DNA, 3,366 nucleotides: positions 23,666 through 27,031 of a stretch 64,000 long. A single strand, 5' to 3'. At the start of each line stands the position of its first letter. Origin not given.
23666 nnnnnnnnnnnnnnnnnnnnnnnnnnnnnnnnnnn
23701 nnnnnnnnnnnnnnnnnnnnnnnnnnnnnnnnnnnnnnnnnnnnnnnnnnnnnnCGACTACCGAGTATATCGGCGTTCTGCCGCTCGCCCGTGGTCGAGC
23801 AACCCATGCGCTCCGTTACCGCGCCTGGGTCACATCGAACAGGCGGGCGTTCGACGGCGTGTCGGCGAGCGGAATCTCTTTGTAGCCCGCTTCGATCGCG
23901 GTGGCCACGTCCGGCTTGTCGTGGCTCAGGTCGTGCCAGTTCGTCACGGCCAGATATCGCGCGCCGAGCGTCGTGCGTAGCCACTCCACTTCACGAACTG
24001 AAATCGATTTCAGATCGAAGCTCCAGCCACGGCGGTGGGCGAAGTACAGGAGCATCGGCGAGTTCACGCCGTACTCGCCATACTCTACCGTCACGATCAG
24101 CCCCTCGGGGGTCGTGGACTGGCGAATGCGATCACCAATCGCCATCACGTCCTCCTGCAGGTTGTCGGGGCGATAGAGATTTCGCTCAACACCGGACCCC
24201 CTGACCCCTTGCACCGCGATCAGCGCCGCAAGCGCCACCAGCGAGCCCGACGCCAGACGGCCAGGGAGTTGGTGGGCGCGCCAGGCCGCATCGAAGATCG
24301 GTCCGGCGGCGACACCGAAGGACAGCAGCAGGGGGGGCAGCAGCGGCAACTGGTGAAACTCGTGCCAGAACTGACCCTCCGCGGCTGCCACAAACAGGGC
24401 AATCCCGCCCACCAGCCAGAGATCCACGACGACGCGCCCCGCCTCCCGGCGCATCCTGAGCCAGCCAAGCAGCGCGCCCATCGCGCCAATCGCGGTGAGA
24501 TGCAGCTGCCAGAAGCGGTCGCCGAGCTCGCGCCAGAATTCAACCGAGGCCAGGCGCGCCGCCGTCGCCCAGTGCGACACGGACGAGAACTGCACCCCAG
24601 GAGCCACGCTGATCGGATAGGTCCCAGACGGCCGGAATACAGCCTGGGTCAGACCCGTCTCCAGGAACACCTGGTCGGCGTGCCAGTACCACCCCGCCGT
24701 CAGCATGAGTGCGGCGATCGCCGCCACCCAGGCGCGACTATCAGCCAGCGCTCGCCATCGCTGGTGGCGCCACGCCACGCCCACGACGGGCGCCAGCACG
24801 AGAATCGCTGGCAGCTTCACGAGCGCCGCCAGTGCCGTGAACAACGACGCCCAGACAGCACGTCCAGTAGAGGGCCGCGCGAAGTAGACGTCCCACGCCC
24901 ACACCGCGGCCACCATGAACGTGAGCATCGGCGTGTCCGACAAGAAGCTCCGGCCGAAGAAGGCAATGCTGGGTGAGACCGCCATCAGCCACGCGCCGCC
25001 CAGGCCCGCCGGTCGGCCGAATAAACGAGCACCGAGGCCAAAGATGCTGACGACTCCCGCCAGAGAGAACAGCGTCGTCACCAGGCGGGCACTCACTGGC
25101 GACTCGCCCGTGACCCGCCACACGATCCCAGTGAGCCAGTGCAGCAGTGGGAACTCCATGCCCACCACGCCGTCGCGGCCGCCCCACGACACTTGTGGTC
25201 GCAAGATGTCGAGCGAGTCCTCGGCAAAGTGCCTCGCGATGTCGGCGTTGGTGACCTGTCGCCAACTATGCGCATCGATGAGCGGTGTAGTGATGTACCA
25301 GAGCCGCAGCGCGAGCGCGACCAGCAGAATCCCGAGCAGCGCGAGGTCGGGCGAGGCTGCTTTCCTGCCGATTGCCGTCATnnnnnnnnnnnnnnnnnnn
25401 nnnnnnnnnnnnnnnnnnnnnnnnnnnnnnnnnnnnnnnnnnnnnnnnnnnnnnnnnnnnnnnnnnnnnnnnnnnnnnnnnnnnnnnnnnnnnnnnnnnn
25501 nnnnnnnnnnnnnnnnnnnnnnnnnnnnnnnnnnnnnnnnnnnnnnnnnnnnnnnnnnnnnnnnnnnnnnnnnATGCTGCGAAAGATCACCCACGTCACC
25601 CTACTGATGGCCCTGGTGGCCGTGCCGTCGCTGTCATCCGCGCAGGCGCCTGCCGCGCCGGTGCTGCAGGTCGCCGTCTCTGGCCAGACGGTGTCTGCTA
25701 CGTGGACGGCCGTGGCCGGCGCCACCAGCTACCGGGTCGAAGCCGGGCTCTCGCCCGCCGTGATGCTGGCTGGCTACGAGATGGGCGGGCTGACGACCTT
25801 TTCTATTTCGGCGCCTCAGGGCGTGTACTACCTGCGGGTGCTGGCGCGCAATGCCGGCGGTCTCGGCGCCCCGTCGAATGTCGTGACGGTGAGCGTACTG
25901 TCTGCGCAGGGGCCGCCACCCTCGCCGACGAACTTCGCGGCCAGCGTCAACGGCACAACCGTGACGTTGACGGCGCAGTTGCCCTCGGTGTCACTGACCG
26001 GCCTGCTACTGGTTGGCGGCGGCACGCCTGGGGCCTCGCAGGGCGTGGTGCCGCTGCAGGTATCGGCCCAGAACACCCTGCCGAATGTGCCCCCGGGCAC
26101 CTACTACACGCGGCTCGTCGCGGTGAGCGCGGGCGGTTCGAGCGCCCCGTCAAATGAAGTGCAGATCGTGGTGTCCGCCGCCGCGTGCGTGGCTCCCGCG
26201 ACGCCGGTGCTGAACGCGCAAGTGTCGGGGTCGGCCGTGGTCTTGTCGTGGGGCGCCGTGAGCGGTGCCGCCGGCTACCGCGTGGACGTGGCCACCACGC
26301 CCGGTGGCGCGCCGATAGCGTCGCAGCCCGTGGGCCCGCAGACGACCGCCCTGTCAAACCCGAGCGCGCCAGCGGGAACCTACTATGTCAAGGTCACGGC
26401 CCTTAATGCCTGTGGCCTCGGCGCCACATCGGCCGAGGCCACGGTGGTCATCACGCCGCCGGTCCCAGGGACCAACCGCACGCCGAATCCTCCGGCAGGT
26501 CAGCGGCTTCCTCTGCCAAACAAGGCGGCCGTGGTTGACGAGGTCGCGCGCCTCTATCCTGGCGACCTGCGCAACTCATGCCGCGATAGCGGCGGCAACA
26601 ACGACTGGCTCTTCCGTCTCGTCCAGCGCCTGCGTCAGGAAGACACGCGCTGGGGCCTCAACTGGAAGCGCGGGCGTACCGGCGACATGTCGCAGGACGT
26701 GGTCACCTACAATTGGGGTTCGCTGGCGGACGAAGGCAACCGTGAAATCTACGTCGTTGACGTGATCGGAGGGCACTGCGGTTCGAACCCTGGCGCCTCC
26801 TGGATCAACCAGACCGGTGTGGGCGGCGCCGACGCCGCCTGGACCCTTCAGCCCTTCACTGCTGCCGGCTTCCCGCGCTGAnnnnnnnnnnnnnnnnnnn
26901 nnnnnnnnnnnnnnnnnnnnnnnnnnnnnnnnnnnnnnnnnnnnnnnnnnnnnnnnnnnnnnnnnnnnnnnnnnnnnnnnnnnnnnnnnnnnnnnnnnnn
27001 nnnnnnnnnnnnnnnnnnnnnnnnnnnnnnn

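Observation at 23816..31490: Accessory block: three paralogous secreted FN3-repeat proteins bracketed by a GT39 (GT-C) glycosyltransferase and a WecD-like N-acetyltransferase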

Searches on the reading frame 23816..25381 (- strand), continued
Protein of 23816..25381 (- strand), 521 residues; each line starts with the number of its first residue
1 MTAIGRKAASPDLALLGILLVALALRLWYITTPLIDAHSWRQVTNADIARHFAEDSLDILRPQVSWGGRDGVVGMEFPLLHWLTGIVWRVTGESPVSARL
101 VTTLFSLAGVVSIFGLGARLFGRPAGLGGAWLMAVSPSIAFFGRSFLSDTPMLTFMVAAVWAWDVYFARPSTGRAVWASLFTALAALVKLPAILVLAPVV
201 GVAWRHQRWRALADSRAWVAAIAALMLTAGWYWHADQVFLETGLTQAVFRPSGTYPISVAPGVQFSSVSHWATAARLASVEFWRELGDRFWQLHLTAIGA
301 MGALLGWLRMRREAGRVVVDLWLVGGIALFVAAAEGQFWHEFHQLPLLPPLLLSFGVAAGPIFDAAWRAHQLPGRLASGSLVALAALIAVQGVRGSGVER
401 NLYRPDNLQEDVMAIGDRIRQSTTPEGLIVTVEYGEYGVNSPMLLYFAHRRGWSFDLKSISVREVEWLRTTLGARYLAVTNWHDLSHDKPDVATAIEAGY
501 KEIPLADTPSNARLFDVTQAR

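Call 40: find_encoding_contigs(protein=P0113, flank=8000, max_places=2)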
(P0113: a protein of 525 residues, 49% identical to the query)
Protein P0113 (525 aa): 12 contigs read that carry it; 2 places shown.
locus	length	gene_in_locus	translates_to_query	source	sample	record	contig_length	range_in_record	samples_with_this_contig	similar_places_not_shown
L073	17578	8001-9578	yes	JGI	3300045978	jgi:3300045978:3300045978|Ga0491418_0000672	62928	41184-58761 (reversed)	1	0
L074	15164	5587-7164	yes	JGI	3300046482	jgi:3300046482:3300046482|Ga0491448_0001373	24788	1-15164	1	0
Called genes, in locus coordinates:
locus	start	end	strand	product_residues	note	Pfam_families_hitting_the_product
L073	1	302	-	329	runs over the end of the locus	PF00534:Glycos_transf_1, PF13692:Glyco_trans_1_4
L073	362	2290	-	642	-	-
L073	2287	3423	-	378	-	PF13439:Glyco_transf_4, PF13579:Glyco_trans_4_4, PF20706:GT4-conflict, PF00534:Glycos_transf_1, PF13692:Glyco_trans_1_4, PF13524:Glyco_trans_1_2 (weak)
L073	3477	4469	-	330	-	PF01073:3Beta_HSD, PF01370:Epimerase, PF02719:Polysacc_synt_2 (weak), PF04321:RmlD_sub_bind, PF05368:NmrA, PF07993:NAD_binding_4, PF13460:NAD_binding_10, PF16363:GDP_Man_Dehyd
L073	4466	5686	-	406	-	PF13439:Glyco_transf_4, PF13579:Glyco_trans_4_4, PF00534:Glycos_transf_1, PF13692:Glyco_trans_1_4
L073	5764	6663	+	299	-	PF03706:LPG_synthase_TM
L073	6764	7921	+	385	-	-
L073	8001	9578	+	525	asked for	PF02366:PMT (weak), PF13231:PMT_2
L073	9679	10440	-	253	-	-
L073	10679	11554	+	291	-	-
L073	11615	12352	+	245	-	PF13489:Methyltransf_23, PF08241:Methyltransf_11, PF08242:Methyltransf_12, PF13649:Methyltransf_25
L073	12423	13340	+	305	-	PF03706:LPG_synthase_TM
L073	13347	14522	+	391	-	PF04055:Radical_SAM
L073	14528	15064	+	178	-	-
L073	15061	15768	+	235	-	PF00535:Glycos_transf_2, PF13641:Glyco_tranf_2_3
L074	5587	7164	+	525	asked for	PF02366:PMT (weak), PF13231:PMT_2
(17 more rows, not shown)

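Call 68: find_encoding_contigs(protein=P0135, flank=6000, max_places=1)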
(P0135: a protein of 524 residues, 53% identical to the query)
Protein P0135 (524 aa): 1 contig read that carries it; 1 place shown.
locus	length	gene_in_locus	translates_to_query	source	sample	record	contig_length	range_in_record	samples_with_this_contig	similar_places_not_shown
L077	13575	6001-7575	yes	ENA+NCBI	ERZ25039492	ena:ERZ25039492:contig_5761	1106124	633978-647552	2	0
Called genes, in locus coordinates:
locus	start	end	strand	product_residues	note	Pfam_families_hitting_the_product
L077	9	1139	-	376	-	PF13439:Glyco_transf_4, PF13579:Glyco_trans_4_4, PF20706:GT4-conflict, PF00534:Glycos_transf_1, PF13692:Glyco_trans_1_4, PF13524:Glyco_trans_1_2 (weak)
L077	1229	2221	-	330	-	PF01073:3Beta_HSD, PF01370:Epimerase, PF02719:Polysacc_synt_2 (weak), PF04321:RmlD_sub_bind, PF05368:NmrA, PF07993:NAD_binding_4, PF13460:NAD_binding_10, PF16363:GDP_Man_Dehyd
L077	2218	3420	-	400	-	PF13439:Glyco_transf_4, PF13579:Glyco_trans_4_4, PF00534:Glycos_transf_1, PF13692:Glyco_trans_1_4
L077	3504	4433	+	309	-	PF03706:LPG_synthase_TM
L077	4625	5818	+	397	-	PF16655:PhoD_N (faint)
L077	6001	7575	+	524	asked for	PF02366:PMT (weak), PF13231:PMT_2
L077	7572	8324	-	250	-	PF13505:OMP_b-brl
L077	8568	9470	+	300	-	-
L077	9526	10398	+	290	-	PF13489:Methyltransf_23, PF08241:Methyltransf_11, PF08242:Methyltransf_12, PF13649:Methyltransf_25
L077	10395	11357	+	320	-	PF03706:LPG_synthase_TM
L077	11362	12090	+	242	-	PF04989:RMNT_CmcI, PF13578:Methyltransf_24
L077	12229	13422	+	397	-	PF04055:Radical_SAM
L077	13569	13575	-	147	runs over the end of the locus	PF07719:TPR_2 (faint), PF13181:TPR_8 (faint), PF13428:TPR_14 (faint), PF13432:TPR_16 (faint)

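Call 69: find_encoding_contigs(protein=P0147, flank=6000, max_places=1)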
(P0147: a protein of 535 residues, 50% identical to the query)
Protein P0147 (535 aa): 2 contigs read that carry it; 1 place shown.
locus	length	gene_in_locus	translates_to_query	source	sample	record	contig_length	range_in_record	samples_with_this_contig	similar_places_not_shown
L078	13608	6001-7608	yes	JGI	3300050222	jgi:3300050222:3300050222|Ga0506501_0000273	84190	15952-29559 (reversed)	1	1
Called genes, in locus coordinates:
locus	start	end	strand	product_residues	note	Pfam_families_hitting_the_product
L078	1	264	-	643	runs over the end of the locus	-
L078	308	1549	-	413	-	PF13439:Glyco_transf_4, PF13579:Glyco_trans_4_4, PF20706:GT4-conflict (weak), PF00534:Glycos_transf_1, PF13692:Glyco_trans_1_4, PF13524:Glyco_trans_1_2 (weak)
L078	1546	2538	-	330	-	PF01073:3Beta_HSD, PF01370:Epimerase, PF02719:Polysacc_synt_2 (faint), PF04321:RmlD_sub_bind, PF05368:NmrA, PF07993:NAD_binding_4, PF13460:NAD_binding_10, PF16363:GDP_Man_Dehyd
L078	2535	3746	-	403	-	PF13439:Glyco_transf_4, PF13579:Glyco_trans_4_4, PF00534:Glycos_transf_1, PF13692:Glyco_trans_1_4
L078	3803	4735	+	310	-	PF03706:LPG_synthase_TM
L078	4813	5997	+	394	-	-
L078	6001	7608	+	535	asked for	PF02366:PMT (weak), PF13231:PMT_2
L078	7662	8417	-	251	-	-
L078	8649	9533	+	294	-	-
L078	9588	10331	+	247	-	PF13489:Methyltransf_23, PF08241:Methyltransf_11, PF08242:Methyltransf_12, PF13649:Methyltransf_25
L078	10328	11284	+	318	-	PF03706:LPG_synthase_TM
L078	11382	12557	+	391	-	PF04055:Radical_SAM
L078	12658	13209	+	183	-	-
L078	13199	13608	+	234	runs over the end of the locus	PF00535:Glycos_transf_2, PF13641:Glyco_tranf_2_3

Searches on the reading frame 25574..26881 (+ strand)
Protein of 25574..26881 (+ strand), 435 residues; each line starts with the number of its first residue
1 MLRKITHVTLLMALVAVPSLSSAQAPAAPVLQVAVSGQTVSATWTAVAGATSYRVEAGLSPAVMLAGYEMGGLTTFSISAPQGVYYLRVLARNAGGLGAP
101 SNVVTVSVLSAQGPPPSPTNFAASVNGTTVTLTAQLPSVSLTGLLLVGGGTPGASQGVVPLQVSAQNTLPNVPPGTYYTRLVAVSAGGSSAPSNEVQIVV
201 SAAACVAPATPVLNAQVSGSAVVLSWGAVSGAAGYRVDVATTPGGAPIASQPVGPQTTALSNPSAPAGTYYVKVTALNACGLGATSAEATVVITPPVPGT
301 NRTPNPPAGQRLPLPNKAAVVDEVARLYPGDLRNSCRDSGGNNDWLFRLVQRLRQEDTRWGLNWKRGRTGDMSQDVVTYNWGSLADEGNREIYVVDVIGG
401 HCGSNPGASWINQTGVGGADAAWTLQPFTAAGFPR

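Call 4: search_protein_families(library=pfam, proteins=[window:25574-26881:+], max_evalue=0.1)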
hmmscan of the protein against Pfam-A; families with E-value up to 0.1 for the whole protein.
window:25574-26881:+ (435 aa): 4 families
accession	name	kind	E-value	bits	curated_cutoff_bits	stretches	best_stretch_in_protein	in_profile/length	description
PF00041.27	fn3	-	1e-08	35.7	25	1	216-291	10-83/84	Fibronectin type III domain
PF00801.26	PKD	-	0.0017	18.7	23.5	1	198-291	4-80/80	PKD domain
PF16383.10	DUF4992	-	0.05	13.8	29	0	213-241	57-85/183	Domain of unknown function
PF16974.11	NAR2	-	0.063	13.3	26.6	0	264-281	100-117/142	High-affinity nitrate transporter accessory, Ig-like domain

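Call 5: search_protein_families(library=ncbifam, proteins=[window:25574-26881:+], max_evalue=0.1)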
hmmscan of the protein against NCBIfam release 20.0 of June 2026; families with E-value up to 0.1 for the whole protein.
window:25574-26881:+ (435 aa): 1 family
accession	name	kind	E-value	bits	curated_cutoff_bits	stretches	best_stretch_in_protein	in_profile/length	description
TIGR04183.1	Por_Secre_tail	domain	0.014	15.4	23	0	251-276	35-60/72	T9SS type A sorting domain-containing protein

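Call 9: find_encoding_contigs(protein=window:25574-26878:+, flank=10000, max_places=6)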
Protein window:25574-26878:+ (435 aa): no gene with exactly this product is on record in the collection.
